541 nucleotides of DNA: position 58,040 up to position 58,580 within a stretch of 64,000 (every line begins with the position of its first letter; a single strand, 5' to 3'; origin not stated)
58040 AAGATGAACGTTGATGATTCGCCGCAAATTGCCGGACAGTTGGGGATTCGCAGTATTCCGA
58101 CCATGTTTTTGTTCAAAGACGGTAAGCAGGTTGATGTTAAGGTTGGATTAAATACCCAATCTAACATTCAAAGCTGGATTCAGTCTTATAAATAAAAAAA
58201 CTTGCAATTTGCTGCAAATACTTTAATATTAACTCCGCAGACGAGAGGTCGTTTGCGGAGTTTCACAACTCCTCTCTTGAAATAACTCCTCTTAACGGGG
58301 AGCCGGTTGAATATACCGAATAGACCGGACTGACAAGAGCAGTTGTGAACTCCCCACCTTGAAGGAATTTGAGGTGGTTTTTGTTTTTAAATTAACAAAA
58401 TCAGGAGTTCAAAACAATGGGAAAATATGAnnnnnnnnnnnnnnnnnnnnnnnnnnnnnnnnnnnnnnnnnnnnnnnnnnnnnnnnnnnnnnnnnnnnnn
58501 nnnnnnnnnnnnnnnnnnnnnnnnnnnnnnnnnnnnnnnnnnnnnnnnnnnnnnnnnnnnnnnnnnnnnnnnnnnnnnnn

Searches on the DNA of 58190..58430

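Call 90: search_rna_families(source=window, start=58190, end=58430, threshold=evalue, max_evalue=10)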
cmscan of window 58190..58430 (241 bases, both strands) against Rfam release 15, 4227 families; matches with E-value up to 10: 6.
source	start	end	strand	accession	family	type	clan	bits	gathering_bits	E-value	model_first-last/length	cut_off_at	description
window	58232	58262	+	RF04252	mir-8186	Gene; miRNA;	-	20.9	80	0.028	1-61/61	no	mir-8186 microRNA precursor family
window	58191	58277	-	RF04179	BTnc049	Gene; sRNA;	-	19.7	81.9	0.32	1-111/111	no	Bacteroides sRNA BTnc049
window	58217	58392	+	RF00557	L10_leader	Cis-reg; leader;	-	19.6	44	0.28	1-138/138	no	Ribosomal protein L10 leader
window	58231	58261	-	RF04252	mir-8186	Gene; miRNA;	-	18.5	80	0.15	1-61/61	no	mir-8186 microRNA precursor family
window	58375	58403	-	RF00743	mir-308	Gene; miRNA;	-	12.5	60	8.7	18-46/63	no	mir-308 microRNA precursor family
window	58242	58308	+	RF00286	SCARNA8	Gene; snRNA; snoRNA; scaRNA;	-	11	53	9.9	1-131/131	no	Small Cajal body specific RNA 8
